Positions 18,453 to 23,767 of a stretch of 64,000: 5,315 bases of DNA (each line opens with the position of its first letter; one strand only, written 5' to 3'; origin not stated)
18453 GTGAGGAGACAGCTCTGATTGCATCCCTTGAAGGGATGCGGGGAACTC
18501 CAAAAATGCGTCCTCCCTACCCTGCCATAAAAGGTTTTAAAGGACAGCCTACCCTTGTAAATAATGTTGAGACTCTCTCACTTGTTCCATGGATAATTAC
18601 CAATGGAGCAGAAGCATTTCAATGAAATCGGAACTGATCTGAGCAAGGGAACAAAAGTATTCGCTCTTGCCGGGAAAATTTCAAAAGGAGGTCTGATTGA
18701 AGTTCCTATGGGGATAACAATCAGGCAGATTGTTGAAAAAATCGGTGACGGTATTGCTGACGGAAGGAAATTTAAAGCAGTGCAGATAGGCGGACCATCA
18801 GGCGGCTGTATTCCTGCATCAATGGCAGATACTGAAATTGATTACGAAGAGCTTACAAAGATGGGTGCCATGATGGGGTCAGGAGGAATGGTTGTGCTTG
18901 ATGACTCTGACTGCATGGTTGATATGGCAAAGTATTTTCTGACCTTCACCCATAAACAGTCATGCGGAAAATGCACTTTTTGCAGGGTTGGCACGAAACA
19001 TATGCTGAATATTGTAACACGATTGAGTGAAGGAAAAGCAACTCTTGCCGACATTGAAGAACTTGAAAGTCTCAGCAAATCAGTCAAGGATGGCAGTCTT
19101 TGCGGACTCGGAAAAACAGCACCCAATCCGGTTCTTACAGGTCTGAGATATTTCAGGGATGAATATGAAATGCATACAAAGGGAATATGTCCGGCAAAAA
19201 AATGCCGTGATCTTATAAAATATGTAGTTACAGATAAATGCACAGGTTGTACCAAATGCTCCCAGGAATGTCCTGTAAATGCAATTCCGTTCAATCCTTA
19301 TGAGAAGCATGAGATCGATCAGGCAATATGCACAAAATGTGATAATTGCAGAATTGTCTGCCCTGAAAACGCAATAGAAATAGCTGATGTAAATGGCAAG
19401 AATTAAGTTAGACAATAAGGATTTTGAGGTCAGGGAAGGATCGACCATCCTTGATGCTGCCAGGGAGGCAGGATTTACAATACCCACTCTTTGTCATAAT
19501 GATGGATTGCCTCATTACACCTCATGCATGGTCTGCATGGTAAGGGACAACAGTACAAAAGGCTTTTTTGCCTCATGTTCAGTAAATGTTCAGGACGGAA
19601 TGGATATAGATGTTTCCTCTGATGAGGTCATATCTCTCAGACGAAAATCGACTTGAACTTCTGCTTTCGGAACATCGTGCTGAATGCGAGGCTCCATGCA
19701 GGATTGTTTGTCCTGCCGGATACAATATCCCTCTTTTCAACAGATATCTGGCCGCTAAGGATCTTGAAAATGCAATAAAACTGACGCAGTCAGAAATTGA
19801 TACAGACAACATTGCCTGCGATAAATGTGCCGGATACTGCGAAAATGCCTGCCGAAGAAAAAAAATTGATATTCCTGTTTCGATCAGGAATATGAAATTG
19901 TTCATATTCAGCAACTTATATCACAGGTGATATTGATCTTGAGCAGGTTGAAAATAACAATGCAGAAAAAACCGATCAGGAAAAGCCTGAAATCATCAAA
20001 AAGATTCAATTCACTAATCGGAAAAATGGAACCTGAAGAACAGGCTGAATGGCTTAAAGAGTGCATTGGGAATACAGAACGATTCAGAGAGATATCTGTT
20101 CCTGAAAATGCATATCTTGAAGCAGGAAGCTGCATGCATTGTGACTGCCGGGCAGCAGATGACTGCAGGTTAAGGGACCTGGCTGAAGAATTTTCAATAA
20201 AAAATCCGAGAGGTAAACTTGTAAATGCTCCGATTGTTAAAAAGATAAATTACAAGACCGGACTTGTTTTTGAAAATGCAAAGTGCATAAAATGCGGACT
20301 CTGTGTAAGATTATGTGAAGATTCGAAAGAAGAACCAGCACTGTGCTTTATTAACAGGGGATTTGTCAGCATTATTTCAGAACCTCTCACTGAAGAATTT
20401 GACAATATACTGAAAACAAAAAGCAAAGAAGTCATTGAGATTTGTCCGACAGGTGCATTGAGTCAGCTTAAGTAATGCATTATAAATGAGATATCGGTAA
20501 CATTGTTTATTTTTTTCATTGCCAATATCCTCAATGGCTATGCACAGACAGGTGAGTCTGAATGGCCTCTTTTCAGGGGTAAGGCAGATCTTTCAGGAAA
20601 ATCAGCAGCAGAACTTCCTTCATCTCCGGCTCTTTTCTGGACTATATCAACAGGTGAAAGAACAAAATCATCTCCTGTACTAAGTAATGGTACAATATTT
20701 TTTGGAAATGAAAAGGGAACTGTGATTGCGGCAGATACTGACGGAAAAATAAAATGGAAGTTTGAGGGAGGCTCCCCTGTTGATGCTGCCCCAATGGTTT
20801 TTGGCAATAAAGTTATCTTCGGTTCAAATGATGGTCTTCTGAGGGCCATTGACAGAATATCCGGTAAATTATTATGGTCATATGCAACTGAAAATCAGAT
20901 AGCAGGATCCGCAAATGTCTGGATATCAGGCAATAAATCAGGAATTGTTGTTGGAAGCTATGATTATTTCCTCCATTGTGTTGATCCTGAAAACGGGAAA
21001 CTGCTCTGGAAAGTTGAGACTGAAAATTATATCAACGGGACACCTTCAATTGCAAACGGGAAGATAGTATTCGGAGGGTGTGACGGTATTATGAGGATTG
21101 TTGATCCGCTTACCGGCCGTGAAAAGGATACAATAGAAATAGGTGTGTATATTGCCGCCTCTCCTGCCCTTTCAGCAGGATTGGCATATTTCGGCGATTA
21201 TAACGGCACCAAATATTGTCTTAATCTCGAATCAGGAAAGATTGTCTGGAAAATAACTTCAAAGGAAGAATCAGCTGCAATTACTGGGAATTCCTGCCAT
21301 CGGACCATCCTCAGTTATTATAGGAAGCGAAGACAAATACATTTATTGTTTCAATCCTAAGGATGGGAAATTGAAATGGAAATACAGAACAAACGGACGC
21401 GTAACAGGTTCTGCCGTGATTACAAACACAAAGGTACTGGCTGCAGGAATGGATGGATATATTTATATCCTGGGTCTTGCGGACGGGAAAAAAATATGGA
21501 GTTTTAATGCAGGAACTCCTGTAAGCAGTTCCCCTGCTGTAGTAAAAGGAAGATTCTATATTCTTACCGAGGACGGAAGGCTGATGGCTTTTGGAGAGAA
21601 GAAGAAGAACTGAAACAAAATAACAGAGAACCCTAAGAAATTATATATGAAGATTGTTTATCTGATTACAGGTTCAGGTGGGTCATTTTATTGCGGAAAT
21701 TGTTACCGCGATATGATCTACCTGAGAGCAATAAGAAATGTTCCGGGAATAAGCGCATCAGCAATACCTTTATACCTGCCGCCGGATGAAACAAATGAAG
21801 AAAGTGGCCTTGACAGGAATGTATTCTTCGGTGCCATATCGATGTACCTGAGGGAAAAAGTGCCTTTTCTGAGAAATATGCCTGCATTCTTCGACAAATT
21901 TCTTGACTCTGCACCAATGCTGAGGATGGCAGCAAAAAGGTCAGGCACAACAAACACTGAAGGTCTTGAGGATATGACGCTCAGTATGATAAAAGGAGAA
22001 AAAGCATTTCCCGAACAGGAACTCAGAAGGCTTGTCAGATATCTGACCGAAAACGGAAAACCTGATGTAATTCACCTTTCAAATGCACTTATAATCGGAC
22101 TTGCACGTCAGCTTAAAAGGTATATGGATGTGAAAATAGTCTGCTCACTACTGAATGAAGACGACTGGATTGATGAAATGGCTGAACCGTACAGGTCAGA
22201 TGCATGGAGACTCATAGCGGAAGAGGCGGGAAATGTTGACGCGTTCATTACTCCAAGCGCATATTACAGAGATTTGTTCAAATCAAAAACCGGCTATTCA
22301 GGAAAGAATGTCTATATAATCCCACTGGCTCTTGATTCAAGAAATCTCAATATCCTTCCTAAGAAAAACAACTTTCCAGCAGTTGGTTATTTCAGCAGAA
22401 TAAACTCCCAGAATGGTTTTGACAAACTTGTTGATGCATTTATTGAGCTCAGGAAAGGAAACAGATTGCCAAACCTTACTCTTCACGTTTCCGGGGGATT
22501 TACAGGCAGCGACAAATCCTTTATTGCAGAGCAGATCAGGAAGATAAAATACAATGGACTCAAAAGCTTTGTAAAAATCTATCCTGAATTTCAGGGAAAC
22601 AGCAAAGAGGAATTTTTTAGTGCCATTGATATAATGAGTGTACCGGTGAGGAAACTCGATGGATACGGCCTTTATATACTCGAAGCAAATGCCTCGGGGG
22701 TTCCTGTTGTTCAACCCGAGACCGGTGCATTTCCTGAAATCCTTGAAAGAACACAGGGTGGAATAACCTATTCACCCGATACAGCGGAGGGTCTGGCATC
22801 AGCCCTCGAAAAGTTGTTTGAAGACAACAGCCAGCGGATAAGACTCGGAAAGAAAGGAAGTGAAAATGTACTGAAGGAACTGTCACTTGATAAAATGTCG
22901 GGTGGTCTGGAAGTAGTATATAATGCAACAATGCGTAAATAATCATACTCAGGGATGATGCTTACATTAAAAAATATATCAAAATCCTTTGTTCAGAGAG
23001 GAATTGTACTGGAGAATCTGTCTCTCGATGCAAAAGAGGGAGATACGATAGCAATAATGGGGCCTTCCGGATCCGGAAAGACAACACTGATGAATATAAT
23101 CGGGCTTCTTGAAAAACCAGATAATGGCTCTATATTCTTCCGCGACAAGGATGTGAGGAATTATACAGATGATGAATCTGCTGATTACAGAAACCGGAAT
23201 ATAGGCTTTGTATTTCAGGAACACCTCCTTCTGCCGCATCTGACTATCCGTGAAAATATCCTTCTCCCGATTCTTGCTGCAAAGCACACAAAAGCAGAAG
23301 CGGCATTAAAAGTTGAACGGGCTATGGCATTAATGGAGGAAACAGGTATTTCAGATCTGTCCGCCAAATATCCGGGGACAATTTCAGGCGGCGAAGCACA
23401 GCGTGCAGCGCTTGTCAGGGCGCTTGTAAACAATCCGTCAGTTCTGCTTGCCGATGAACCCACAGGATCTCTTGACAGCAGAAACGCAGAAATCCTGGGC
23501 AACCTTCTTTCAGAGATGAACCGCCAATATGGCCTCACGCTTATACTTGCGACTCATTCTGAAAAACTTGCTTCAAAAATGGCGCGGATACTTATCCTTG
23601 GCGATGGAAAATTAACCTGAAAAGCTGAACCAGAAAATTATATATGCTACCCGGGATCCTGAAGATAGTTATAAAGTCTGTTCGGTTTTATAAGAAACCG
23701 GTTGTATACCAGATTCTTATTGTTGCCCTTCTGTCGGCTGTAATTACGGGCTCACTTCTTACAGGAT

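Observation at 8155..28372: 18.7 kb operon-like cluster interleaving six paralogous BamB/PQQ-like beta-propellers and an NHL propeller with a heme-free NAD(P)H-to-periplasm iron-sulfur chain and an ABC/FtsX exporter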

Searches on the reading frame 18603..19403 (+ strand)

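Call 6: search_protein_families(library=pfam, proteins=[window:18603-19403:+], max_evalue=0.01)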
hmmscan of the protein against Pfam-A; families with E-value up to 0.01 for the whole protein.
window:18603-19403:+ (267 aa): 11 families
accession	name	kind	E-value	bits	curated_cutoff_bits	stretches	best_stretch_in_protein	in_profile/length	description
PF10589.14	NADH_4Fe-4S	-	5.3e-32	110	23.5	1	107-191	1-85/85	NADH-ubiquinone oxidoreductase-F iron-sulfur binding region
PF14697.11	Fer4_21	-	1.2e-10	41.8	35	2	210-259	5-58/59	4Fe-4S dicluster domain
PF00037.32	Fer4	-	6.4e-10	38.9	21.1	2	207-228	2-23/24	4Fe-4S binding domain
PF12838.12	Fer4_7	-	7.2e-08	33.2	27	1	212-257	1-52/52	4Fe-4S dicluster domain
PF12837.12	Fer4_6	-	3e-06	27.3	25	2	208-228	4-24/24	4Fe-4S binding domain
PF12797.12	Fer4_2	-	1.3e-05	25.2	24.5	1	206-225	3-22/22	4Fe-4S binding domain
PF13187.11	Fer4_9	-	1.9e-05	25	27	1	212-258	1-52/52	4Fe-4S dicluster domain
PF13237.11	Fer4_10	-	1.9e-05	24.9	25.5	2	237-265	3-33/53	4Fe-4S dicluster domain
PF13484.11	Fer4_16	-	0.00025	22.2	30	1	212-231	1-20/66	4Fe-4S double cluster binding domain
PF25160.1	LdpA_Fe-S-bd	-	0.001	19.3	27.6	1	194-231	11-46/49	LdpA Fe-S cluster-binding domain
PF10531.15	SLBB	-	0.0085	16.3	27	0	20-68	2-53/55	SLBB domain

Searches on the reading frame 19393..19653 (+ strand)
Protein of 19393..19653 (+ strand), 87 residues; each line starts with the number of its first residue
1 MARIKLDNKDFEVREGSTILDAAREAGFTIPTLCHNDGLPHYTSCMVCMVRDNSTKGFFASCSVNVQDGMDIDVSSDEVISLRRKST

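Call 6: search_protein_families(library=pfam, proteins=[window:19393-19653:+], max_evalue=0.01)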
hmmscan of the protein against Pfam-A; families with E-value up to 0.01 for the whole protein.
window:19393-19653:+ (87 aa): 2 families
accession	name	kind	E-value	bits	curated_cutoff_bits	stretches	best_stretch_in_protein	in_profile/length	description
PF13510.11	Fer2_4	-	1.3e-15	57.6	22.8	1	3-73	5-78/82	2Fe-2S iron-sulfur cluster binding domain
PF00111.32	Fer2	-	4e-07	30.3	21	1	9-53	8-48/77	2Fe-2S iron-sulfur cluster binding domain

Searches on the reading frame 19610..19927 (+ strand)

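Call 6: search_protein_families(library=pfam, proteins=[window:19610-19927:+], max_evalue=0.01)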
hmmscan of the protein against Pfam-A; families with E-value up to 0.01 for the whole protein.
window:19610-19927:+ (106 aa): 1 family
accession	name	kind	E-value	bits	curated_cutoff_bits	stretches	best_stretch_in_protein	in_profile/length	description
PF14691.11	Fer4_20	-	6.7e-09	36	25.8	1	25-101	26-106/113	Dihydroprymidine dehydrogenase domain II, 4Fe-4S cluster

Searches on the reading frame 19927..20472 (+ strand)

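Call 6: search_protein_families(library=pfam, proteins=[window:19927-20472:+], max_evalue=0.01)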
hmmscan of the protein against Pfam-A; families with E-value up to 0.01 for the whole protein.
window:19927-20472:+ (182 aa): 3 families
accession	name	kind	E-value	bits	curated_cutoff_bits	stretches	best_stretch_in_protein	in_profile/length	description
PF22117.2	Fer4_Nqo3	-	1.1e-08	35.5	27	1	116-178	7-66/67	NADH-quinone oxidoreductase subunit 3, ferredoxin-like domain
PF00037.32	Fer4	-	0.00036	20.6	21.1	1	115-130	3-18/24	4Fe-4S binding domain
PF14697.11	Fer4_21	-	0.0044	17.6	35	1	116-134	4-22/59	4Fe-4S dicluster domain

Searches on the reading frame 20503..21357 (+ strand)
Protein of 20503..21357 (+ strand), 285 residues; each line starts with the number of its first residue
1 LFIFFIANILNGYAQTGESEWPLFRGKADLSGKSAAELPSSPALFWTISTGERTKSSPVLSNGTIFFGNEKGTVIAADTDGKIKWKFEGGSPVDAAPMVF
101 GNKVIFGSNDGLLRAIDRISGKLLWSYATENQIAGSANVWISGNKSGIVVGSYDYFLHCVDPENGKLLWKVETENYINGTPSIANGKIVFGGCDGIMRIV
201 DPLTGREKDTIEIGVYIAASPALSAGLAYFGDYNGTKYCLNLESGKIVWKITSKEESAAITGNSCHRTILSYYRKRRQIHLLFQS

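Call 6: search_protein_families(library=pfam, proteins=[window:20503-21357:+], max_evalue=0.01)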
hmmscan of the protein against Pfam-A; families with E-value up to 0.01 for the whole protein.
window:20503-21357:+ (285 aa): 5 families
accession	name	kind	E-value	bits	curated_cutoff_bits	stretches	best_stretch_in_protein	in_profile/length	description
PF13570.13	Beta-prop_ACSF4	-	7.1e-40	137.8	133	2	93-253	5-173/329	Beta-alanine-activating enzyme, beta-propeller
PF13360.13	PQQ_2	-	1.3e-24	87.6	27.6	2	145-207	33-95/233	Outer membrane protein assembly factor BamB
PF25292.1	Beta-prop_CGLA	-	8.4e-09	35.8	26.8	1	72-180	9-121/316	Lambda-carrageenase beta-propeller domain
PF01011.28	PQQ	-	1.1e-06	28.2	26.7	0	62-132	506-579/595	Glucose/ethanol/alcohol dehydrogenase, beta-propeller domain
PF25293.1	Beta-prop_EMC1_N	-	0.00047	20.3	34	0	79-175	49-149/219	EMC1 N-terminal beta-propeller domain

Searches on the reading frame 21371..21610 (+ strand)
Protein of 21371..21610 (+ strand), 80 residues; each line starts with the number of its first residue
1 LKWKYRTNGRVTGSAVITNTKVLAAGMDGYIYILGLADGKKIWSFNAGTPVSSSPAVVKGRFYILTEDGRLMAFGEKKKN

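Call 6: search_protein_families(library=pfam, proteins=[window:21371-21610:+], max_evalue=0.01)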
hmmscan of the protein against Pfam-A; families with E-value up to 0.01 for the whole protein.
window:21371-21610:+ (80 aa): 3 families
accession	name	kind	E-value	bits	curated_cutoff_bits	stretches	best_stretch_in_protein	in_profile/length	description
PF13570.13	Beta-prop_ACSF4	-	2.5e-11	44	133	1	2-76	42-120/329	Beta-alanine-activating enzyme, beta-propeller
PF13360.13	PQQ_2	-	3e-07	30.8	27.6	1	7-75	25-89/233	Outer membrane protein assembly factor BamB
PF25292.1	Beta-prop_CGLA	-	0.0011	18.9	26.8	1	21-58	46-83/316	Lambda-carrageenase beta-propeller domain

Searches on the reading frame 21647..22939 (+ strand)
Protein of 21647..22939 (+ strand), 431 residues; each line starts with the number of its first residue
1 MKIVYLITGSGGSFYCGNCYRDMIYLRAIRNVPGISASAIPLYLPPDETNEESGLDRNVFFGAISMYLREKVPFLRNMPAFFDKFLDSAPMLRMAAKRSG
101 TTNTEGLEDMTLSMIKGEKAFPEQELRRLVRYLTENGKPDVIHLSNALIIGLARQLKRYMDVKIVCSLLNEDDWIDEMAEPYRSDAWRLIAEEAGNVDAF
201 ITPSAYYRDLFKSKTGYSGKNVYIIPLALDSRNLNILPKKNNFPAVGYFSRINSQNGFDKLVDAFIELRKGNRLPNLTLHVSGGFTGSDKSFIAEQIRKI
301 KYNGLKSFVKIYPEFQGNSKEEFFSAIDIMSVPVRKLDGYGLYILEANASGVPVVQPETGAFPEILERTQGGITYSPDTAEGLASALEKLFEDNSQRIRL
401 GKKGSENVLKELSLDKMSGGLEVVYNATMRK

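Call 7: search_protein_families(library=pfam, proteins=[window:21647-22939:+], max_evalue=0.01)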
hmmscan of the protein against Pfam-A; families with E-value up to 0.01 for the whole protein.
window:21647-22939:+ (431 aa): 6 families
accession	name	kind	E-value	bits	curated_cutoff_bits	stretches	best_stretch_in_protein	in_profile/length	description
PF00534.26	Glycos_transf_1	-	4e-17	62.7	26.4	1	236-405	8-170/172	Glycosyl transferases group 1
PF13692.12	Glyco_trans_1_4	-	1.3e-16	61.6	27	1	245-393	3-142/142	Glycosyl transferases group 1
PF13439.12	Glyco_transf_4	-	1.2e-08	35.6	28.5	1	126-230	61-167/170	Glycosyltransferase Family 4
PF13579.12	Glyco_trans_4_4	-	2.8e-05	25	29.7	1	125-225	59-155/158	Glycosyl transferase 4-like domain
PF13524.12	Glyco_trans_1_2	-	0.0057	17.1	25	0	344-414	67-135/144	Glycosyl transferase-like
PF20706.3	GT4-conflict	-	0.0079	15.7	26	0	236-369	190-323/385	Family 4 Glycosyltransferase in conflict systems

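Call 16: search_protein_families(library=ncbifam, proteins=[window:21647-22939:+], max_evalue=0.001)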
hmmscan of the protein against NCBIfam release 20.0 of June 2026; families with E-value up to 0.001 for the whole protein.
window:21647-22939:+ (431 aa): 14 families
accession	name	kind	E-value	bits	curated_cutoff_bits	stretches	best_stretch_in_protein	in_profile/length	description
TIGR03088.1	stp2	hypoth_equivalog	3.5e-16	59.2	409.05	1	246-428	197-373/374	TIGR03088 family PEP-CTERM/XrtA system glycosyltransferase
TIGR03449.1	mycothiol_MshA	equivalog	6.8e-15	54.9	462.5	1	246-429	223-404/406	D-inositol-3-phosphate glycosyltransferase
NF041876.1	EPS_EpsE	equivalog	1.1e-13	51.2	400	1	249-414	220-382/389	exopolysaccharide biosynthesis GT4 family glycosyltransferase EpsE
NF038295.1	EPS_HpsP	equivalog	6.7e-11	41.8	550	1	240-421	204-380/388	hormogonium polysaccharide biosynthesis glycosyltransferase HpsP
TIGR04047.1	MSMEG_0565_glyc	hypoth_equivalog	1.1e-10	41.2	259.85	1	259-397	209-345/373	MSMEG_0565 family glycosyltransferase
NF053787.1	GlcN_PG_synth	equivalog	2.7e-10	39.6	480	1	338-426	272-357/361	N-acetylglucosaminyl phosphatidylglycerol synthase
TIGR03999.1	thiol_BshA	equivalog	2.9e-09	36.3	273.7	1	318-428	264-373/375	N-acetyl-alpha-D-glucosaminyl L-malate synthase BshA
TIGR04063.1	stp3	hypoth_equivalog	7.7e-08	31.6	442.05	1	244-426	214-393/397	TIGR04063 family PEP-CTERM/XrtA system glycosyltransferase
NF012028.0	PRK15484.1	subfamily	7.8e-08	31.8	618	1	222-422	163-372/380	lipopolysaccharide N-acetylglucosaminyltransferase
TIGR02472.1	sucr_P_syn_N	equivalog_domain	9.5e-08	31.3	576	1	338-413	351-426/439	sucrose-phosphate synthase, putative, glycosyltransferase domain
TIGR02149.1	glgA_Coryne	subfamily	5e-07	29.2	302.4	1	242-418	203-380/391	glycogen synthase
NF038298.1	EPS_HpsO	equivalog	2.6e-05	23.2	575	1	340-411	301-370/388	hormogonium polysaccharide biosynthesis glycosyltransferase HpsO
TIGR02468.1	sucrsPsyn_pln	equivalog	0.00026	18.9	1143.95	1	337-408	581-652/1051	sucrose-phosphate synthase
NF047880.1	glyco_SdgA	exception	0.00041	19.1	800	1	263-398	335-461/488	serine-aspartate repeat adhesin O-glycosyltransferase SdgA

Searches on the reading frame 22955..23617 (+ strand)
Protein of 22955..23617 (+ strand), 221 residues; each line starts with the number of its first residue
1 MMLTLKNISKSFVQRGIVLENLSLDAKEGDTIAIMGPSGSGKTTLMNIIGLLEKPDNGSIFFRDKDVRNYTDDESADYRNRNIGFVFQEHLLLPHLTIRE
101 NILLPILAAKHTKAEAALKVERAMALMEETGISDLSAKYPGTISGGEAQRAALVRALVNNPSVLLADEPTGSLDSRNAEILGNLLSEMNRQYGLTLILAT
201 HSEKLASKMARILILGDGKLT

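Call 7: search_protein_families(library=pfam, proteins=[window:22955-23617:+], max_evalue=0.01)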
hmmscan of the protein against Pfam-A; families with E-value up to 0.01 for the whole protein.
window:22955-23617:+ (221 aa): 13 families
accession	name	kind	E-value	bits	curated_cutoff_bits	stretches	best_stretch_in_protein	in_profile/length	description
PF00005.33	ABC_tran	-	5.8e-35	121.3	25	1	19-170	1-136/137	ABC transporter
PF13304.12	AAA_21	-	5.3e-09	37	27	2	156-205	251-302/304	AAA domain, putative AbiEii toxin, Type IV TA system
PF02463.25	SMC_N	-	0.00021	21.3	40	1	31-212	26-208/220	RecF/RecN/SMC N terminal domain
PF13191.12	AAA_16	-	0.0014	19.6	32.6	1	28-196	21-166/167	AAA ATPase domain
PF13481.12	AAA_25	-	0.0015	18.6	27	0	28-45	32-49/195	AAA domain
PF13555.12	AAA_29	-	0.0016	18.6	27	1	27-46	20-39/61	P-loop containing region of AAA domain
PF13401.12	AAA_22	-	0.0019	19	27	1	31-139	7-65/130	AAA domain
PF25199.1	nSTAND_NTPase5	-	0.0024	18.1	34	0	24-73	36-86/145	Novel STAND NTPase 5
PF13238.12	AAA_18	-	0.0028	18.5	29.4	0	32-50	1-19/128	AAA domain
PF13476.12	AAA_23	-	0.0034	18.5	27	1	3-50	2-40/201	AAA domain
PF00004.35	AAA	-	0.0036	18.2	21.2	0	34-49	3-18/131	ATPase family associated with various cellular activities (AAA)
PF01637.24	ATPase_2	-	0.0073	16.6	33.2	1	26-125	17-103/225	ATPase domain predominantly from Archaea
PF03193.22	RsgA_GTPase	-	0.0076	16.5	30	0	19-49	97-126/174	RsgA GTPase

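Call 16: search_protein_families(library=ncbifam, proteins=[window:22955-23617:+], max_evalue=0.001)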
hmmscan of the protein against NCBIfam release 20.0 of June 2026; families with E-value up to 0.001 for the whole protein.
window:22955-23617:+ (221 aa): 189 families (the best 25 are shown)
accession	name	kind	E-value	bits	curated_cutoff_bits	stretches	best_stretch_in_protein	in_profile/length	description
TIGR02211.1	LolD_lipo_ex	equivalog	9e-63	211.7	307.75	1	3-220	2-219/221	lipoprotein-releasing ABC transporter ATP-binding protein LolD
TIGR03608.1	L_ocin_972_ABC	subfamily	2.7e-57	193.6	254.85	1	5-214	1-205/206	putative bacteriocin export ABC transporter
NF008639.0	PRK11629.1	equivalog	1e-53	182.2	360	1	16-221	23-225/234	lipoprotein-releasing ABC transporter ATP-binding protein LolD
NF038007.1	ABC_ATP_DarD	equivalog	6.6e-53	179.4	375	1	2-220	1-218/218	darobactin export ABC transporter ATP-binding protein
TIGR02673.1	FtsE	equivalog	1.2e-51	175.4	264.85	1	2-218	1-213/214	cell division ATP-binding protein FtsE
NF007879.0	PRK10584.1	equivalog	5.8e-48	163.6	336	1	18-220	25-224/228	putative ABC transporter ATP-binding protein YbbA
NF007826.0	PRK10535.1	equivalog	2e-47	161.8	966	1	2-220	4-221/648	macrolide ABC transporter ATP-binding protein/permease MacB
NF040933.2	ABC_arch_GlcV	equivalog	2.4e-47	161.5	450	1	3-219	3-219/357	glucose ABC transporter ATP-binding protein GlcV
TIGR03265.1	PhnT2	equivalog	4.9e-47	160.8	457.7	1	2-219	4-212/353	putative 2-aminoethylphosphonate ABC transporter ATP-binding protein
TIGR00968.1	3a0106s01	subfamily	9.8e-47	159.5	342.75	1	4-220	2-209/237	sulfate ABC transporter ATP-binding protein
TIGR02315.1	ABC_phnC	equivalog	1e-45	156.1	266.1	1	2-219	1-223/243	phosphonate ABC transporter ATP-binding protein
NF040840.2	tungstate_WtpC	equivalog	9.8e-45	153.3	440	1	2-220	1-209/347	tungstate ABC transporter ATP-binding protein WtpC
TIGR02982.1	heterocyst_DevA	subfamily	1e-44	152.7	295.8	1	14-220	16-219/220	ABC exporter ATP-binding subunit, DevA family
NF006987.0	PRK09452.1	equivalog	1e-43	149.5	482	1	2-220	17-226/378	spermidine/putrescine ABC transporter ATP-binding protein PotA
NF008105.0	PRK10851.1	equivalog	3.7e-43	147.6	502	1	1-219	1-214/362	sulfate/thiosulfate ABC transporter ATP-binding protein CysA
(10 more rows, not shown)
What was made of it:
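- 22955..23620 (+): ABC ATPase of the LolD / MacB / FtsE type. Calls 7, 16.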
